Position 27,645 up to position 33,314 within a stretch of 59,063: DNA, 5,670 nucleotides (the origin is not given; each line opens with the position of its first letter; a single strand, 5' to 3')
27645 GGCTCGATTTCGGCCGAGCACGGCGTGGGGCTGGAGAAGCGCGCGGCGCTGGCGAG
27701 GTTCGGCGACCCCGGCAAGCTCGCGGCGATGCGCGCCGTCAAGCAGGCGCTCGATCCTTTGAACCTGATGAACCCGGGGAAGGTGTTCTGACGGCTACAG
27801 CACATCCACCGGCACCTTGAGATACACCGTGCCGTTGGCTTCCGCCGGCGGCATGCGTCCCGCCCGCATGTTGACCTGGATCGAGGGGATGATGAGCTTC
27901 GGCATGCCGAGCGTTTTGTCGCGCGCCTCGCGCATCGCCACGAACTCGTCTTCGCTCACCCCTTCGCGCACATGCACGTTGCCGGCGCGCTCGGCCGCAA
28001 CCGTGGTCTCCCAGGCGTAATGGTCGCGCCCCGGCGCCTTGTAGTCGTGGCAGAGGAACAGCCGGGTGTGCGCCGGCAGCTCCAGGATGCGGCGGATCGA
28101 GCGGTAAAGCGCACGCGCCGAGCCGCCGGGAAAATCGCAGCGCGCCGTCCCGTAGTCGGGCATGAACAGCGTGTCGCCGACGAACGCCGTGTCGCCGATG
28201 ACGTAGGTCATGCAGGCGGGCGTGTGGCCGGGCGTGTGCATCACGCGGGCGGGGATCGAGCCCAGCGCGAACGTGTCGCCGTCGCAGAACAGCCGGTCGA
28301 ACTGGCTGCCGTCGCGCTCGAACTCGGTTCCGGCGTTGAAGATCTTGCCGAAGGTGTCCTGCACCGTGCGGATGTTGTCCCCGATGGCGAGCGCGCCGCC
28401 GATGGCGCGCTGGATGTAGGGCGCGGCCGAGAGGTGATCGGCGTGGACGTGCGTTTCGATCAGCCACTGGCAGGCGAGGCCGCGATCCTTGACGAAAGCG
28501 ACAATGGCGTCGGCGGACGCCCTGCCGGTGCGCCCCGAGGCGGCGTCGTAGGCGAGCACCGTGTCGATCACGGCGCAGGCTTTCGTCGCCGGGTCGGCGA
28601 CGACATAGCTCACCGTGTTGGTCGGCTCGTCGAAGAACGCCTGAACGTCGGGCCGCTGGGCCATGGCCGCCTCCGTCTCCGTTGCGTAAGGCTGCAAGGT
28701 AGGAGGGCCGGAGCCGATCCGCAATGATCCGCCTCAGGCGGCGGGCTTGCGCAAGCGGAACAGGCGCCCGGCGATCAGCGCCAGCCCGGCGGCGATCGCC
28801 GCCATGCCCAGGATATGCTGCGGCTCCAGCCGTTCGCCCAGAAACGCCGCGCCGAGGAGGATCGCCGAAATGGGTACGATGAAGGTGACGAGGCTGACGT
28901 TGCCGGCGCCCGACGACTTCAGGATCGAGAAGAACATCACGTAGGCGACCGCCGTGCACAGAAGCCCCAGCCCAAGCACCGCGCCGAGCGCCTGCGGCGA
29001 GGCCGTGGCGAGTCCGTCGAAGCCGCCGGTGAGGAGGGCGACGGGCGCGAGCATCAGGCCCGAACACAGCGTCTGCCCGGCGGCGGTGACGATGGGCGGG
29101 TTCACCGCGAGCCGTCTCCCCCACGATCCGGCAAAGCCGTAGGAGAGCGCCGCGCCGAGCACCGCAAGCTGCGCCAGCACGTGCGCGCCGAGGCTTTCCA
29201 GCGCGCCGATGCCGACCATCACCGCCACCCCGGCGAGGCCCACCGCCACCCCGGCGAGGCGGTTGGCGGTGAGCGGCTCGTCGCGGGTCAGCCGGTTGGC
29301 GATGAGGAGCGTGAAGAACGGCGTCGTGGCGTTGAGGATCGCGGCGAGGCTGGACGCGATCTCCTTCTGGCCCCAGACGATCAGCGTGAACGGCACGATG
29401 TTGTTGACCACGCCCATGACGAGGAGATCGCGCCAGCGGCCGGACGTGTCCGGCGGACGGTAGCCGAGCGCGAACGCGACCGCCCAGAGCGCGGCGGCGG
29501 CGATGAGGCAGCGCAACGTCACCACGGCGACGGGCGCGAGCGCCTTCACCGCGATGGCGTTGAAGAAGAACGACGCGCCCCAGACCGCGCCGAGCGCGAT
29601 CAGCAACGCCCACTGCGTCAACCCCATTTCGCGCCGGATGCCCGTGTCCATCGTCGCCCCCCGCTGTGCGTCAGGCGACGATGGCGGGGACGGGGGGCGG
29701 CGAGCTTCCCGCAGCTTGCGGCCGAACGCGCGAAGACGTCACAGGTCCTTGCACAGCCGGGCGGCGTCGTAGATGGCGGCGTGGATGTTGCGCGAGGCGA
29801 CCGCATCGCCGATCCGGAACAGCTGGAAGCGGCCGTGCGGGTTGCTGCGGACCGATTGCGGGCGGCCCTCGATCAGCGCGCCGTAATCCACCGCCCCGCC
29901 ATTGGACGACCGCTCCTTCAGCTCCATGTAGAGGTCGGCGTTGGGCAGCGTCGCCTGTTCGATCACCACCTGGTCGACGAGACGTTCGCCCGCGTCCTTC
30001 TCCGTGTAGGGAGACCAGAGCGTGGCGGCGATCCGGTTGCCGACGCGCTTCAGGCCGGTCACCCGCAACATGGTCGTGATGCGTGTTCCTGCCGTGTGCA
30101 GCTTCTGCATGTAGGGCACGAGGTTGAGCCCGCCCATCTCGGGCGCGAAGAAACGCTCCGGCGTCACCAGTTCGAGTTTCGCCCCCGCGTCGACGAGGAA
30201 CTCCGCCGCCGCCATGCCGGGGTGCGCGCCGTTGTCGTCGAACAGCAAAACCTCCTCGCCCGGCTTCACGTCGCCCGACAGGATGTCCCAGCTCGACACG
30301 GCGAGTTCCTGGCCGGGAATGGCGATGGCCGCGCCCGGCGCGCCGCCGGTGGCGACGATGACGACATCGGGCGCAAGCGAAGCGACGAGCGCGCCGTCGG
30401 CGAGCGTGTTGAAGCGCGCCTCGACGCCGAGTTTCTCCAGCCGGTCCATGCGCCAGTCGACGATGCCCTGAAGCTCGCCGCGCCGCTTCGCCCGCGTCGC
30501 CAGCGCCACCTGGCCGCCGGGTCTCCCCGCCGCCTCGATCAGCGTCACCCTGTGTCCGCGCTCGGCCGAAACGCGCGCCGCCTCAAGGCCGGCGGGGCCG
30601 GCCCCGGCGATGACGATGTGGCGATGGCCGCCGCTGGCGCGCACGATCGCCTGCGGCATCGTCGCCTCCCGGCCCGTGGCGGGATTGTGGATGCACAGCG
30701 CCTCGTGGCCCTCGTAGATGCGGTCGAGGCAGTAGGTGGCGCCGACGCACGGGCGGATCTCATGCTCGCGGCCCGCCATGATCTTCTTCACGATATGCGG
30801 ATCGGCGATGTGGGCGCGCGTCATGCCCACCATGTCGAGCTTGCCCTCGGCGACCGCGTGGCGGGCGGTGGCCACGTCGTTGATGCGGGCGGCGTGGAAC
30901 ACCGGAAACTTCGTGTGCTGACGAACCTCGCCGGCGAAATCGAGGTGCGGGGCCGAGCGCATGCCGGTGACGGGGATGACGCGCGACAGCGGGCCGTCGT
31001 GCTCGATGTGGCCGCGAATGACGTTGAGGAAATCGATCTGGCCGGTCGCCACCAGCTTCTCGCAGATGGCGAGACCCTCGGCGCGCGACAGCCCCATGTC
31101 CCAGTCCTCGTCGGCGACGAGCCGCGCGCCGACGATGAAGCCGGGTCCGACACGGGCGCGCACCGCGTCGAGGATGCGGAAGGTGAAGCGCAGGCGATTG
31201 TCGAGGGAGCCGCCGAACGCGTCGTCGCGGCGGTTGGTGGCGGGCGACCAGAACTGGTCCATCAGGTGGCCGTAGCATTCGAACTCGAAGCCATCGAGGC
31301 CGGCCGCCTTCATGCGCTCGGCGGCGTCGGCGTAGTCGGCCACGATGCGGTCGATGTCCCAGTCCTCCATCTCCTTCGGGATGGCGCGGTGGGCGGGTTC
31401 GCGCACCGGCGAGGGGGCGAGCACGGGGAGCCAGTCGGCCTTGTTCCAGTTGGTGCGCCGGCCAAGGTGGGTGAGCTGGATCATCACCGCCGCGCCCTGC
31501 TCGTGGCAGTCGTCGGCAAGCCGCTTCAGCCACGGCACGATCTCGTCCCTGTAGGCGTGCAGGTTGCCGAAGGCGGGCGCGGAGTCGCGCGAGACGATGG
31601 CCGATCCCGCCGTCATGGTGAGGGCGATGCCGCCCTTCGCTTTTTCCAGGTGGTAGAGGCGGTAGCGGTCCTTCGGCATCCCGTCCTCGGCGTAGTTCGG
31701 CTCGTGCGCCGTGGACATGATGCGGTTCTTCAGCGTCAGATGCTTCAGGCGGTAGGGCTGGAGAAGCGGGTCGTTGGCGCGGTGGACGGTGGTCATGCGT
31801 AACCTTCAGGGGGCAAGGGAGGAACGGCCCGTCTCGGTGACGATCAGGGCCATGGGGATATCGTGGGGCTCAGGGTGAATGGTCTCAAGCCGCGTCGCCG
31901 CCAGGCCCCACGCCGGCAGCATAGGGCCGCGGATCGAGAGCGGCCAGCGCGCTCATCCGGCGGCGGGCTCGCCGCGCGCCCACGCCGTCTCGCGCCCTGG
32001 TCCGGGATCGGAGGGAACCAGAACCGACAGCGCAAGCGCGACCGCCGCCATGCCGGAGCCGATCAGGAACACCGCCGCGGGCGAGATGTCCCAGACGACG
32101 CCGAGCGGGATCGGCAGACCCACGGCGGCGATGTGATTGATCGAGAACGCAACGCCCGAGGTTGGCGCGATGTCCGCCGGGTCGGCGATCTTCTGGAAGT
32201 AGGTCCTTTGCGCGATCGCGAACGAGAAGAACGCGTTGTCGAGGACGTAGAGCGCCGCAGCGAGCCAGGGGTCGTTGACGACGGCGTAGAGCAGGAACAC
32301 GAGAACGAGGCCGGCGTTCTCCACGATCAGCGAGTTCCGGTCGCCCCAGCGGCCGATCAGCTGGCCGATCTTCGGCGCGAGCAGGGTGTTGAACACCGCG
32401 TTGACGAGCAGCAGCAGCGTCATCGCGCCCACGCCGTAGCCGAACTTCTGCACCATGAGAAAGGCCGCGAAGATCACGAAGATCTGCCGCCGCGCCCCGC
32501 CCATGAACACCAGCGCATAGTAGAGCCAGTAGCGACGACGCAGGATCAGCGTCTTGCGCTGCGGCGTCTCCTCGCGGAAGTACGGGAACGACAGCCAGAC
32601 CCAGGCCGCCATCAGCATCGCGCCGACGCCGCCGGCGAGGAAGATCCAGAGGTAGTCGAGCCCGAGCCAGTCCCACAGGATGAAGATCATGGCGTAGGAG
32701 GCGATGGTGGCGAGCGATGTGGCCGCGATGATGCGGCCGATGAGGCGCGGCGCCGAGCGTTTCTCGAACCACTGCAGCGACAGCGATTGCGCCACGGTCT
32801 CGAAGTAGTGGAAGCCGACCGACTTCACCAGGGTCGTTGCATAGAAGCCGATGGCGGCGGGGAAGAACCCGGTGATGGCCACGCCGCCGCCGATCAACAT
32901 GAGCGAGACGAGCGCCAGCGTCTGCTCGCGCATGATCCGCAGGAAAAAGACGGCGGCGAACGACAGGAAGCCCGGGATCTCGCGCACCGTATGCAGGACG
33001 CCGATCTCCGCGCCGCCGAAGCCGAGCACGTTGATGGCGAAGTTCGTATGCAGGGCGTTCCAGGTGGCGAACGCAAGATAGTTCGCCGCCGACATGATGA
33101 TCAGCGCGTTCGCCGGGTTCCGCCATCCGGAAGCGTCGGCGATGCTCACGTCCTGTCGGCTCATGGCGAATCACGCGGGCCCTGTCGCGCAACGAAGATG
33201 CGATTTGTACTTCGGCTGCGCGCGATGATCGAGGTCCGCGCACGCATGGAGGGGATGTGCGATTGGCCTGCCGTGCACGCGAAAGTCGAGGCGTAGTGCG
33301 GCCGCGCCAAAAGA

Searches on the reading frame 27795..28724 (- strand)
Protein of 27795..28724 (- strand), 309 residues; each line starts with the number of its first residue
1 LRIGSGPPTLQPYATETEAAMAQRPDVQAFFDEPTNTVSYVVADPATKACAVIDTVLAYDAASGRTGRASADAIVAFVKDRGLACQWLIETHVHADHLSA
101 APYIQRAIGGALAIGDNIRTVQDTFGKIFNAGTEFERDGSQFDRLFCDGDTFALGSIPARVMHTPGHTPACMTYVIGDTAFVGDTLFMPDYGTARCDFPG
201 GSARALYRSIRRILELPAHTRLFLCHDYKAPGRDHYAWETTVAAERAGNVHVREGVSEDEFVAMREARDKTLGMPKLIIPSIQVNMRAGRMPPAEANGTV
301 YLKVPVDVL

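Call 67: search_protein_families(library=pfam, proteins=[window:27795-28724:-], max_evalue=0.001)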
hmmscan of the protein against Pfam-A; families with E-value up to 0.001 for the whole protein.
window:27795-28724:- (309 aa): 1 family
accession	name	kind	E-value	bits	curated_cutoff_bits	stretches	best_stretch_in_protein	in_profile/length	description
PF00753.33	Lactamase_B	-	4.8e-19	69.5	22.7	1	34-226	3-196/196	Metallo-beta-lactamase superfamily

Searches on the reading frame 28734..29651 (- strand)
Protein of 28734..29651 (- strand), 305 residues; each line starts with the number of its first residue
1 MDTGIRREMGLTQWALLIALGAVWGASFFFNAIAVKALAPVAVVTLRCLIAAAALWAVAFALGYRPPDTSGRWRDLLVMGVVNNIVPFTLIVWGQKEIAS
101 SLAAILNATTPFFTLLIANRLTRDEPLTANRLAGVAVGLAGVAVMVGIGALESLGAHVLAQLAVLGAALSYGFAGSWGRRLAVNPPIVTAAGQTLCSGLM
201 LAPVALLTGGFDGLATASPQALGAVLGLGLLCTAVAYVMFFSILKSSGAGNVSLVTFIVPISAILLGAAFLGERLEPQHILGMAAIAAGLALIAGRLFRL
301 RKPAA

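Call 67: search_protein_families(library=pfam, proteins=[window:28734-29651:-], max_evalue=0.001)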
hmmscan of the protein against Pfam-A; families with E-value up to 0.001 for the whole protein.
window:28734-29651:- (305 aa): 1 family
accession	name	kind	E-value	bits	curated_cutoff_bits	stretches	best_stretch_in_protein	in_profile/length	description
PF00892.27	EamA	-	5.8e-41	140.4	28.2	2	14-146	3-134/135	EamA-like transporter family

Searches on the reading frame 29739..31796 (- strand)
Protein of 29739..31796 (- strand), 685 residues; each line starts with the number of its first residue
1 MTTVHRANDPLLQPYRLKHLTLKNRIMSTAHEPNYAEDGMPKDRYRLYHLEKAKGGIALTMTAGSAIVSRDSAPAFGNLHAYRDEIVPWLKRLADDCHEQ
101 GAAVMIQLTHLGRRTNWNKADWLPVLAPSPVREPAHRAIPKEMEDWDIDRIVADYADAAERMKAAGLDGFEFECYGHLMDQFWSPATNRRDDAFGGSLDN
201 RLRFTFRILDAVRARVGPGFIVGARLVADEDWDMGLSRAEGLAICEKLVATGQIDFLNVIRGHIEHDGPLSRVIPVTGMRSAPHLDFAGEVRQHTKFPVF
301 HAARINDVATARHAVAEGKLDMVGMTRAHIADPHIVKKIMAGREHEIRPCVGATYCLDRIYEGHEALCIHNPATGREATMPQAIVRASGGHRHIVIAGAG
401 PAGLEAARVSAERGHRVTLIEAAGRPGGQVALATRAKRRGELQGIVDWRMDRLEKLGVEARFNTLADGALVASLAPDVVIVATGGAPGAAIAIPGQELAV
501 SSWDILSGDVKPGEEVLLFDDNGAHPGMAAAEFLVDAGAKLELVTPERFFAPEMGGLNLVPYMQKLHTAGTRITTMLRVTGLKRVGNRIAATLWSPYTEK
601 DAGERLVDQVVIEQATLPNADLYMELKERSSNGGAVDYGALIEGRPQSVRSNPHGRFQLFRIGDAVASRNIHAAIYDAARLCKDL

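Call 15: search_protein_families(library=pfam, proteins=[window:29739-31796:-], max_evalue=0.00001)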
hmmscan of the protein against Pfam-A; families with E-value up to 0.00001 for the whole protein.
window:29739-31796:- (685 aa): 5 families
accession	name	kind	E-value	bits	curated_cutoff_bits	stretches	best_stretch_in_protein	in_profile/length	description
PF00724.26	Oxidored_FMN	-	2.1e-53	182.2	27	1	11-345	2-341/342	NADH:flavin oxidoreductase / NADH oxidase family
PF07992.20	Pyr_redox_2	-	5.2e-08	33.1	26.1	1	393-502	2-126/291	Pyridine nucleotide-disulphide oxidoreductase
PF13450.12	NAD_binding_8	-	1.5e-07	32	21.9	1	396-435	1-40/68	NAD(P)-binding Rossmann-like domain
PF12831.13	FAD_oxidored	-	4.1e-06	26.8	27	1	394-433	2-41/416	FAD dependent oxidoreductase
PF00070.33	Pyr_redox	-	1e-05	26.4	22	0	393-427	1-35/82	Pyridine nucleotide-disulphide oxidoreductase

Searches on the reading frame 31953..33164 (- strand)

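Call 67: search_protein_families(library=pfam, proteins=[window:31953-33164:-], max_evalue=0.001)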
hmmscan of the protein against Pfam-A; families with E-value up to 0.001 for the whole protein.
window:31953-33164:- (403 aa): 1 family
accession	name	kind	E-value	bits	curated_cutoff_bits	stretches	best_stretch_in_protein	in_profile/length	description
PF07690.21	MFS_1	-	5.7e-13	48.9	33.4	1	23-348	3-344/347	Major Facilitator Superfamily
